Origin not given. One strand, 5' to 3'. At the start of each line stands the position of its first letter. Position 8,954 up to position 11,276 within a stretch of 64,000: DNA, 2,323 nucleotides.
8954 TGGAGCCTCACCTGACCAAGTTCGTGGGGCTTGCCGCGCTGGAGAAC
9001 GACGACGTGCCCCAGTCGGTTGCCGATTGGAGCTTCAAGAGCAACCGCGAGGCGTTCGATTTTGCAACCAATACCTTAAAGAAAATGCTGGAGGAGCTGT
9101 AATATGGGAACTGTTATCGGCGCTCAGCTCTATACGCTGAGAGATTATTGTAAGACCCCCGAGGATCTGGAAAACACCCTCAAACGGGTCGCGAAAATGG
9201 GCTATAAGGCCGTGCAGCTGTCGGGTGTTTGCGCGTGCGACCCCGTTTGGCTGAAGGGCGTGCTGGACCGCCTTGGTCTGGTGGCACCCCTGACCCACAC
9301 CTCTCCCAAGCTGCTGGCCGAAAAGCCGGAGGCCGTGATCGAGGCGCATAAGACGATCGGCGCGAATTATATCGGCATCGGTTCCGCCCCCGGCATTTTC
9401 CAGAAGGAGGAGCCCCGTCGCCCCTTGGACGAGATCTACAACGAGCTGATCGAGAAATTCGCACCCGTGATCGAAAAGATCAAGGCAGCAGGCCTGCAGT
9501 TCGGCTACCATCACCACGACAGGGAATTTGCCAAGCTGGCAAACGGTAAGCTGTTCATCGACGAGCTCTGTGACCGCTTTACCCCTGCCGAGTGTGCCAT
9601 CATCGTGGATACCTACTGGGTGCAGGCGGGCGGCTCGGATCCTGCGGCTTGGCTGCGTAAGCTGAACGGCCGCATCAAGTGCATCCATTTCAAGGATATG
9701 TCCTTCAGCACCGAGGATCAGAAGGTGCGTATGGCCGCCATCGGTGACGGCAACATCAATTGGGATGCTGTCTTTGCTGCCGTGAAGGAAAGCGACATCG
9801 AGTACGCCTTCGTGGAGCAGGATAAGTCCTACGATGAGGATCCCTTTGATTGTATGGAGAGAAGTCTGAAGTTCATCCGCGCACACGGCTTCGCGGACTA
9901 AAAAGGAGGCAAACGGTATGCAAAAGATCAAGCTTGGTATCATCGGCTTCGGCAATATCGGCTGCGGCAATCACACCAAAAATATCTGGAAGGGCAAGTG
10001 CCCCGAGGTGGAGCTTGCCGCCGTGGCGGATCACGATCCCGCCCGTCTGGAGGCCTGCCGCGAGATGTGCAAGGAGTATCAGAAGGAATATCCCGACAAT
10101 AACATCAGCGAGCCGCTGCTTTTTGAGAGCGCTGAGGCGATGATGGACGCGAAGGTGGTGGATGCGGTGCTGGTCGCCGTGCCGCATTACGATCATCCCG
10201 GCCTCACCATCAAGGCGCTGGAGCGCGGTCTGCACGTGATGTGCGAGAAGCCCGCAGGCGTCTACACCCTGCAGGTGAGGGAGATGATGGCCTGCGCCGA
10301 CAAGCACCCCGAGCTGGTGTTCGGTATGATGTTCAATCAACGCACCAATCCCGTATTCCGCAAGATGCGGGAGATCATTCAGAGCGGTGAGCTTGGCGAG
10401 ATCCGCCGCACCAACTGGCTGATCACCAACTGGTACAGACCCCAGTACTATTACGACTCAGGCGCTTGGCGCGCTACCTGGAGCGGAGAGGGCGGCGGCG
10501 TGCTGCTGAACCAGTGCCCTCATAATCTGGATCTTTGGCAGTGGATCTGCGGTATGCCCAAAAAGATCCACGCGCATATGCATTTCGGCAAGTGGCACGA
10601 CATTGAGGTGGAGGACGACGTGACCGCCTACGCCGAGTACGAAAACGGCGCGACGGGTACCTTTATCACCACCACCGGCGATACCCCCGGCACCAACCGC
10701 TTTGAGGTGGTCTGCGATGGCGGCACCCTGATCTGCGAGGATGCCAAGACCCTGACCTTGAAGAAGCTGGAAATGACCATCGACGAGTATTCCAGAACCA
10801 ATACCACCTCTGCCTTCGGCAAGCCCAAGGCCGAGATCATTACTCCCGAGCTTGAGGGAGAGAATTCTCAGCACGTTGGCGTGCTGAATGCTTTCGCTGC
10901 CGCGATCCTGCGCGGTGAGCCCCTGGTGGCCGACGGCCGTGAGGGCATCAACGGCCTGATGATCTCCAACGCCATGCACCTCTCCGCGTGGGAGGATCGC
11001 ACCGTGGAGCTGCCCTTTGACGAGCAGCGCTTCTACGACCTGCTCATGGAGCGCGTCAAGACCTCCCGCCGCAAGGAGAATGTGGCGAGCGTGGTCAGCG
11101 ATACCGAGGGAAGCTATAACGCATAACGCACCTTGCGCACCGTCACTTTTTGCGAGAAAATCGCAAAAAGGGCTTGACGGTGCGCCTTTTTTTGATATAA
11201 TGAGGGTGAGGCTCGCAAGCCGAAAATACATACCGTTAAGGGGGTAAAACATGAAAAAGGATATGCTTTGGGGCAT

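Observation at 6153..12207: uxuA-uxuB operon extended by two TIM-barrel isomerase/lyase-like genes plus a Gfo/Idh/MocA oxidoreductase, with no uxaC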

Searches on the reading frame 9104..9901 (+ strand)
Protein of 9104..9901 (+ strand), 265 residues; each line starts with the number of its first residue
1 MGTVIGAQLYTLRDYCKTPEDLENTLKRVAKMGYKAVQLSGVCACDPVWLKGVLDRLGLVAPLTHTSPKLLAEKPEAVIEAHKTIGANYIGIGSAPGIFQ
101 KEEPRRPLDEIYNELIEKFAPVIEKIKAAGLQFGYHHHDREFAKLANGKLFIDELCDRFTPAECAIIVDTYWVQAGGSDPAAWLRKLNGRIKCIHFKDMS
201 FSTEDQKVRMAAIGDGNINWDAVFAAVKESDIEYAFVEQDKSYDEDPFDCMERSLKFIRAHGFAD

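Call 3: search_protein_families(library=pfam, proteins=[window:9104-9901:+])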
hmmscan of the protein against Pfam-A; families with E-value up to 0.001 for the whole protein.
window:9104-9901:+ (265 aa): 1 family
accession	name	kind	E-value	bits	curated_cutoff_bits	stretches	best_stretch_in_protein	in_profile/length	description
PF01261.30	AP_endonuc_2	-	6.6e-18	65.7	31.1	1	77-259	72-247/249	Xylose isomerase-like TIM barrel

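Call 4: search_protein_families(library=ncbifam, proteins=[window:9104-9901:+])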
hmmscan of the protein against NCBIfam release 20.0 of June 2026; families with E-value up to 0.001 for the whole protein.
window:9104-9901:+ (265 aa): 2 families
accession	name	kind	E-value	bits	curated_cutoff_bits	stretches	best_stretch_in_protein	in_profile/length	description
TIGR04379.1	myo_inos_iolE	equivalog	1.3e-14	54.4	290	1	21-233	24-259/290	myo-inosose-2 dehydratase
NF009689.0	PRK13210.1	subfamily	0.00052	19.3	200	1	175-239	189-255/286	L-ribulose-5-phosphate 3-epimerase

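Call 12: search_solved_structures(query=window:9104-9901:+, max_evalue=1)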
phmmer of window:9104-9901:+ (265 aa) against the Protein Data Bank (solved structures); distinct sequences matched with E-value up to 1: 17.
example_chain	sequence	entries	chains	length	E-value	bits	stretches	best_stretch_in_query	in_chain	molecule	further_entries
8bvk_A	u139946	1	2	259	2.6e-20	76.2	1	5-246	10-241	Xylose isomerase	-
8tcs_D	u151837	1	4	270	2.7e-16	63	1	5-253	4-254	Xylose isomerase-like TIM barrel domain-containing protein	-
8tcd_B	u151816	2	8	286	3e-16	62.9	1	5-255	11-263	Sugar phosphate isomerase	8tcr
8tct_A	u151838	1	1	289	6.2e-12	48.8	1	120-256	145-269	Sugar phosphate isomerase/epimerase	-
3l23_A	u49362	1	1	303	2.9e-09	40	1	151-201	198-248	Sugar phosphate isomerase/epimerase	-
3obe_A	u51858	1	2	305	3.8e-09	39.6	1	82-260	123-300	Sugar phosphate isomerase/epimerase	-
7vpf_A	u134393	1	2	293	0.012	18.4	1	154-229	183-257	Xylose isomerase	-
4kw2_A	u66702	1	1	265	0.018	17.7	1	170-206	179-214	Uncharacterized protein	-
7erm_A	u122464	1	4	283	0.036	16.7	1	41-228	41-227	D-tagatose 3-epimerase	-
7ern_A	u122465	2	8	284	0.036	16.7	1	41-228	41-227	D-tagatose 3-epimerase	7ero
3lmz_A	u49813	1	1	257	0.057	16.1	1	169-260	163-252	Putative sugar isomerase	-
3cny_A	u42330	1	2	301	0.066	15.9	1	125-234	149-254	Inositol catabolism protein IolE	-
8ro4_A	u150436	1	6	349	0.066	15.9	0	95-258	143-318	2-hydroxy-3-keto-glucal hydratase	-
9dir_A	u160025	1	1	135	0.15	14.7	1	83-138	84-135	ChuA binding protein G7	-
5zhz_A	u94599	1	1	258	0.27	13.9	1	177-237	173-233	Probable endonuclease 4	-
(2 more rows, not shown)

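Call 37: search_solved_structures(query=window:9104-9901:+, max_evalue=1e-10, show_alignments=4)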
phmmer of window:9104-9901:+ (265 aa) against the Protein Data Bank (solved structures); distinct sequences matched with E-value up to 1e-10: 4.
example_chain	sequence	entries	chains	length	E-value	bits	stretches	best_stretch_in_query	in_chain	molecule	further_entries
8bvk_A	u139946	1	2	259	2.6e-20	76.2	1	5-246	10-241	Xylose isomerase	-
8tcs_D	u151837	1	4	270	2.7e-16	63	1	5-253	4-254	Xylose isomerase-like TIM barrel domain-containing protein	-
8tcd_B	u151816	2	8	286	3e-16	62.9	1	5-255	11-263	Sugar phosphate isomerase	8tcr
8tct_A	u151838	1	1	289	6.2e-12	48.8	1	120-256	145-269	Sugar phosphate isomerase/epimerase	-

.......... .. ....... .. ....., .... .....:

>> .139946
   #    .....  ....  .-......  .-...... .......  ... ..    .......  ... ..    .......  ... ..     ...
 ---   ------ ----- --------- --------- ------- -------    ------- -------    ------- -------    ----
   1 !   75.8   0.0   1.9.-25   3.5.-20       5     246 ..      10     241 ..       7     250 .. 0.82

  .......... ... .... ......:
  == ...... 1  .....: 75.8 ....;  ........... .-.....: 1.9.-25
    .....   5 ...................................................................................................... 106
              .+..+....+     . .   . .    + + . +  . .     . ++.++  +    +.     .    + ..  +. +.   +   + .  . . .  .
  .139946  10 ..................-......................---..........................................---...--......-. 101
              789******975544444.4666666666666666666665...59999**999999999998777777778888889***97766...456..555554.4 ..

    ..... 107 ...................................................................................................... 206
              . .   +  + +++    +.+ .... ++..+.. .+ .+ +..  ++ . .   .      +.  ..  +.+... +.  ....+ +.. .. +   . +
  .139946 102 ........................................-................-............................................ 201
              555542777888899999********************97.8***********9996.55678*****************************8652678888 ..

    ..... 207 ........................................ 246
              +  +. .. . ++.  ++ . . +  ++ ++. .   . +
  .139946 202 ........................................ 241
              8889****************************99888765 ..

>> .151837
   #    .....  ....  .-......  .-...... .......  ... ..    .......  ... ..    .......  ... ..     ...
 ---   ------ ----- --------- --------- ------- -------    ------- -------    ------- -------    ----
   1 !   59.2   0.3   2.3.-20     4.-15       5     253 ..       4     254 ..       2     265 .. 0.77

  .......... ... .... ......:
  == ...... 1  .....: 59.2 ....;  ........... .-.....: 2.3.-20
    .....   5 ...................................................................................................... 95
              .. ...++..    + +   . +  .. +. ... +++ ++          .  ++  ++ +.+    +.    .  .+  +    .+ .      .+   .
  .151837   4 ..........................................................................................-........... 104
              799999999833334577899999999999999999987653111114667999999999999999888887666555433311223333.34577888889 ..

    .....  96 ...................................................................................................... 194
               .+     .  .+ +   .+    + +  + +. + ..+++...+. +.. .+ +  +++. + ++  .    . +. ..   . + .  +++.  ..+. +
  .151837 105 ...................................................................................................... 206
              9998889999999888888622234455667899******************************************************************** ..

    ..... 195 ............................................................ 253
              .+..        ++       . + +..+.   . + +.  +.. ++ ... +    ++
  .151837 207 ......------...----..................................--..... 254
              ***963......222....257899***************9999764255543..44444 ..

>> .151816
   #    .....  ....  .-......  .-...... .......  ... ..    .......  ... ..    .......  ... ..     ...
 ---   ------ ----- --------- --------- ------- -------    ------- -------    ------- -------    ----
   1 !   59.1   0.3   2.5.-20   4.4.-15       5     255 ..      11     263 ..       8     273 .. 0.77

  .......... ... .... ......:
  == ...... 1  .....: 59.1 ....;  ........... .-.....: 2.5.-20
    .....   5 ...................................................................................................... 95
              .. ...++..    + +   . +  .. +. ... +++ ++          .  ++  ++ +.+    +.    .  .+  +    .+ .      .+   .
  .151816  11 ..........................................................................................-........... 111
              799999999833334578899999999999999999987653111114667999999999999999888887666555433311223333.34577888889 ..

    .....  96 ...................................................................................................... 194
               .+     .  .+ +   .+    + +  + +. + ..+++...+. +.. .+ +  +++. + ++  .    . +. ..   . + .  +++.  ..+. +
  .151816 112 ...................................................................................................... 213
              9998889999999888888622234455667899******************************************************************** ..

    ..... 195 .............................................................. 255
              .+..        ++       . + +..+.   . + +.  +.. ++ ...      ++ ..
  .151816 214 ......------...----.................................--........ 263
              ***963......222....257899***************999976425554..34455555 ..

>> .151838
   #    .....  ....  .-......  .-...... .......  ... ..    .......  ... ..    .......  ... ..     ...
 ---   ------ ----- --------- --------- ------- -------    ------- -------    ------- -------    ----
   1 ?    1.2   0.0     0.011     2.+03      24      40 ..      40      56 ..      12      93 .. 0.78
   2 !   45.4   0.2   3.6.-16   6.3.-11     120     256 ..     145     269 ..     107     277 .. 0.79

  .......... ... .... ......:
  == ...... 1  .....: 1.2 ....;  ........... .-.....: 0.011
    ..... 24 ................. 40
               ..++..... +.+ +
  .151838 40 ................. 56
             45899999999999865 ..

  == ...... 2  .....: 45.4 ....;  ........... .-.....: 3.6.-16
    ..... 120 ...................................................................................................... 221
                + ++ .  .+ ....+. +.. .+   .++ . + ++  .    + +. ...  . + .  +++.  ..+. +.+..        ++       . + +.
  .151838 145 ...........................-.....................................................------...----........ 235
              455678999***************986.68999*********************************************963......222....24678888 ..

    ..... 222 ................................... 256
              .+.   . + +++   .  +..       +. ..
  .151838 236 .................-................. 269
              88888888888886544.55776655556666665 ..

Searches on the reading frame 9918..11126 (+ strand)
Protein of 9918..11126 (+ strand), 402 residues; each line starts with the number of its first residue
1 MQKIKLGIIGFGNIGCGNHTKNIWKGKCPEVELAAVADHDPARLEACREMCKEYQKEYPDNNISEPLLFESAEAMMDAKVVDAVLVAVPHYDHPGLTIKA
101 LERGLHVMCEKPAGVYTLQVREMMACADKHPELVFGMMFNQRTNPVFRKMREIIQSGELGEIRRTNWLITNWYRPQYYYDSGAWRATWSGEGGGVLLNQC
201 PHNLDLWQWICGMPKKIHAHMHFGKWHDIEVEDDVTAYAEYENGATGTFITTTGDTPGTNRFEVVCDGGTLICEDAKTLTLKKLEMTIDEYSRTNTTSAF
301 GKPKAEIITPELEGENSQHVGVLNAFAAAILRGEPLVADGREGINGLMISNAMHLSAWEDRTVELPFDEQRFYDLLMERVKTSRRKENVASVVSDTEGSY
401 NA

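Call 3: search_protein_families(library=pfam, proteins=[window:9918-11126:+])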
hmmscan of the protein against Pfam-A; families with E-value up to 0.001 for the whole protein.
window:9918-11126:+ (402 aa): 3 families
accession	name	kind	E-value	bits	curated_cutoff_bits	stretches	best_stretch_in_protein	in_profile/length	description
PF22725.1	GFO_IDH_MocA_C3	-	4.1e-30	104.8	27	1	147-271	1-123/124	GFO/IDH/MocA C-terminal domain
PF02894.22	GFO_IDH_MocA_C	-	6.1e-20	72.4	22.9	1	151-365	1-218/218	Oxidoreductase family, C-terminal alpha/beta domain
PF01408.29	GFO_IDH_MocA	-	4.5e-19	69.8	24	1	4-134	1-116/120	Oxidoreductase family, NAD-binding Rossmann fold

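Call 4: search_protein_families(library=ncbifam, proteins=[window:9918-11126:+])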
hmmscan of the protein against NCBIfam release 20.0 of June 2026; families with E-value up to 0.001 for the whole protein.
window:9918-11126:+ (402 aa): 9 families
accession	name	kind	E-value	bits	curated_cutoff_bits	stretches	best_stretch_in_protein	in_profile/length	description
TIGR04380.1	myo_inos_iolG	equivalog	1.7e-23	83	355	1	3-362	1-328/330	inositol 2-dehydrogenase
NF040723.1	UDP-GlcNAcDh_Arch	equivalog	4e-17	62.7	450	1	4-247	1-211/302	UDP-N-acetylglucosamine 3-dehydrogenase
NF008607.0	PRK11579.1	subfamily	1.8e-15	56.8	330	1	2-221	3-199/346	oxidoreductase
NF041392.1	XylDh_Gfo6_Halo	equivalog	3.2e-14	52.5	350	1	63-365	65-350/350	D-xylose 1-dehydrogenase Gfo6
NF052479.1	LevoglcsnDh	equivalog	2.5e-12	46.2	650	1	73-221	66-212/386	levoglucosan dehydrogenase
NF052679.1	InsChiInosDhIolG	equivalog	1.6e-09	37.2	540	1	4-161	3-147/343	bifunctional inositol 2-dehydrogenase/D-chiro-inositol 1-dehydrogenase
NF058561.1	BT_2158_fam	equivalog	5.4e-09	35.2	750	1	76-167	90-182/487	glycoside 3-dehydrogenase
NF007574.0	PRK10206.1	equivalog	2e-06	27.1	352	1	73-177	58-160/345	oxidoreductase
NF058563.1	BT_2159_fam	equivalog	3.7e-05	22.9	650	1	4-162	1-143/350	disaccharide 3-dehydrogenase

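Call 13: search_solved_structures(query=window:9918-11126:+, max_evalue=0.001)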
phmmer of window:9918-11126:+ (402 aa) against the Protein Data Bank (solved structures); distinct sequences matched with E-value up to 0.001: 66 (the best 60 are shown).
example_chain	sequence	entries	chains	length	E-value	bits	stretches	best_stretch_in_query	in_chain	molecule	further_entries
8tdi_L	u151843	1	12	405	1.1e-101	343.9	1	1-382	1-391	P2B11 Glucuronide-3-dehydrogenase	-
3q2i_A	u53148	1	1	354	4.3e-31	111.4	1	3-253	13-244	dehydrogenase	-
3q2k_A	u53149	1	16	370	9.9e-25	90.4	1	4-368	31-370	oxidoreductase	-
3cea_A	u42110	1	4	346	6.7e-17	64.6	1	53-214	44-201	Myo-inositol 2-dehydrogenase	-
1zh8_A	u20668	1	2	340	2.4e-15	59.5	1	49-288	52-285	oxidoreductase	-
3e18_A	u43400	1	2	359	1.7e-14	56.7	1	68-255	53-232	oxidoreductase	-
3moi_A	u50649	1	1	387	2.5e-14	56.2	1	38-260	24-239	Probable dehydrogenase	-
2glx_A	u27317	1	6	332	5.8e-13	51.7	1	70-276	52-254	1,5-anhydro-D-fructose reductase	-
1evj_A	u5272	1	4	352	2.2e-12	49.7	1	77-363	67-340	GLUCOSE-FRUCTOSE OXIDOREDUCTASE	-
4had_A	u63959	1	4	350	3.1e-12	49.2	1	56-173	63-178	Probable oxidoreductase protein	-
1ofg_A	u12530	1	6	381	3.5e-12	49.1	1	77-363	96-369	GLUCOSE-FRUCTOSE OXIDOREDUCTASE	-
1ryd_A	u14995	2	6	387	3.7e-12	49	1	77-363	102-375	glucose-fructose oxidoreductase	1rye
1h6a_A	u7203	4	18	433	4.7e-12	48.7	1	77-363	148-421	PRECURSOR FORM OF GLUCOSE-FRUCTOSE OXIDOREDUCTASE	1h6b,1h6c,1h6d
3dty_A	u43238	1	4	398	6.7e-12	48.1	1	68-248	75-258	Oxidoreductase, Gfo/Idh/MocA family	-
8w9s_A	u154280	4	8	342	2.2e-11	46.5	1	77-220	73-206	NADH-dependent dihydrogenase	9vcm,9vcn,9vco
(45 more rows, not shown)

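Call 19: search_solved_structures(query=window:9918-11126:+, max_evalue=1e-50, show_alignments=1)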
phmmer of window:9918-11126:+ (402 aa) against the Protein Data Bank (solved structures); distinct sequences matched with E-value up to 1e-50: 1.
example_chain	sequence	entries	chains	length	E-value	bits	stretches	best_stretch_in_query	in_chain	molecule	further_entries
8tdi_L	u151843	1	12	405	1.1e-101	343.9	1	1-382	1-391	P2B11 Glucuronide-3-dehydrogenase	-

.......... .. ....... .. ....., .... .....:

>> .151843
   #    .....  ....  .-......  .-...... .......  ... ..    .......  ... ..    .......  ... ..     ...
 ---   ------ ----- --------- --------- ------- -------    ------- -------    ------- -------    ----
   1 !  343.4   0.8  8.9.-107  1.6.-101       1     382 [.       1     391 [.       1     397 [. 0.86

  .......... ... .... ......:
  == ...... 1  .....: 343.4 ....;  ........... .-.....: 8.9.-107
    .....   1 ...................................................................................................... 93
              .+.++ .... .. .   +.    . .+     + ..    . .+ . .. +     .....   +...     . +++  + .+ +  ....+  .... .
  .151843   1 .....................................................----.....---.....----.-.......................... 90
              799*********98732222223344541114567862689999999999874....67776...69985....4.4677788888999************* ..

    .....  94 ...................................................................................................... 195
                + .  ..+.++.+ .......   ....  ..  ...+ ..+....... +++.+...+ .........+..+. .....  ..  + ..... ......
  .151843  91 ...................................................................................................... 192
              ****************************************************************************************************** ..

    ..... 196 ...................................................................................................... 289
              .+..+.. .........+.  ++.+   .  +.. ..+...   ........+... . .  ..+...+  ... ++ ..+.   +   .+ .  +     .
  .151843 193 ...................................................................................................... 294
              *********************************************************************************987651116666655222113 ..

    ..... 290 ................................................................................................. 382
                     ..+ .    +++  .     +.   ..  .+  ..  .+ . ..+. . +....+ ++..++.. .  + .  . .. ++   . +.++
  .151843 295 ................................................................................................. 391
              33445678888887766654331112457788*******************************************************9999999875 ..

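Call 73: list_cluster_members(proteins=[window:9918-11126:+, window:8260-9102:+, window:9104-9901:+, window:6153-7187:+, window:7391-8215:+, window:48897-49784:-])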
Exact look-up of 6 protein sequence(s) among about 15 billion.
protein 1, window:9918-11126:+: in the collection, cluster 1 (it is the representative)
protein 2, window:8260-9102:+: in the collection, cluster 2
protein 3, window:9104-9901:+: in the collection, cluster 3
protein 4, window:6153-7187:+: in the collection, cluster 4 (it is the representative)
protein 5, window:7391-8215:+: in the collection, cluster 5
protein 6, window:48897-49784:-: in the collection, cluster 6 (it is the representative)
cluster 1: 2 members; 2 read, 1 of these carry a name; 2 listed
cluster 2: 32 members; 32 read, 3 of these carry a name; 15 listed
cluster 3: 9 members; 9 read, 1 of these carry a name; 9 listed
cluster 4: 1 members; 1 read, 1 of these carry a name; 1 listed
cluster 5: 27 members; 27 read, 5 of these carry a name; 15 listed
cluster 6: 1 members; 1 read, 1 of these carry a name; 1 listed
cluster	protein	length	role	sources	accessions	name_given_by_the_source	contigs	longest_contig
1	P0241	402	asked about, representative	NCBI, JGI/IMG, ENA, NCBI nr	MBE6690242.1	MAG: Gfo/Idh/MocA family oxidoreductase [Ruminococcaceae bacterium] | Gfo/Idh/MocA family oxidoreductase [Oscillospiraceae bacterium]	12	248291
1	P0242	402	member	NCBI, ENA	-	-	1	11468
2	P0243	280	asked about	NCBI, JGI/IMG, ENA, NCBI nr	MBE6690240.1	MAG: sugar phosphate isomerase/epimerase [Ruminococcaceae bacterium] | sugar phosphate isomerase/epimerase [Oscillospiraceae bacterium]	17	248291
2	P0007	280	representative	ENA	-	-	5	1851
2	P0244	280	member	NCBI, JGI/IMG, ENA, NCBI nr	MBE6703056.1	MAG: sugar phosphate isomerase/epimerase [Ruminococcaceae bacterium] | sugar phosphate isomerase/epimerase [Oscillospiraceae bacterium]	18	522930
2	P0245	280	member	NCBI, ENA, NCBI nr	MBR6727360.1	MAG: sugar phosphate isomerase/epimerase [Clostridia bacterium] | sugar phosphate isomerase/epimerase [Clostridia bacterium]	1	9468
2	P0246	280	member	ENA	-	-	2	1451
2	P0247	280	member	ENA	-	-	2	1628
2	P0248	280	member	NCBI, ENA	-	-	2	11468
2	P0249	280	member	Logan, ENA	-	-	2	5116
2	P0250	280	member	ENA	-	-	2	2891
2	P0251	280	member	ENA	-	-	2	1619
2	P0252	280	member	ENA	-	-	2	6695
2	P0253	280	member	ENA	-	-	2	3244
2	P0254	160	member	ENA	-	-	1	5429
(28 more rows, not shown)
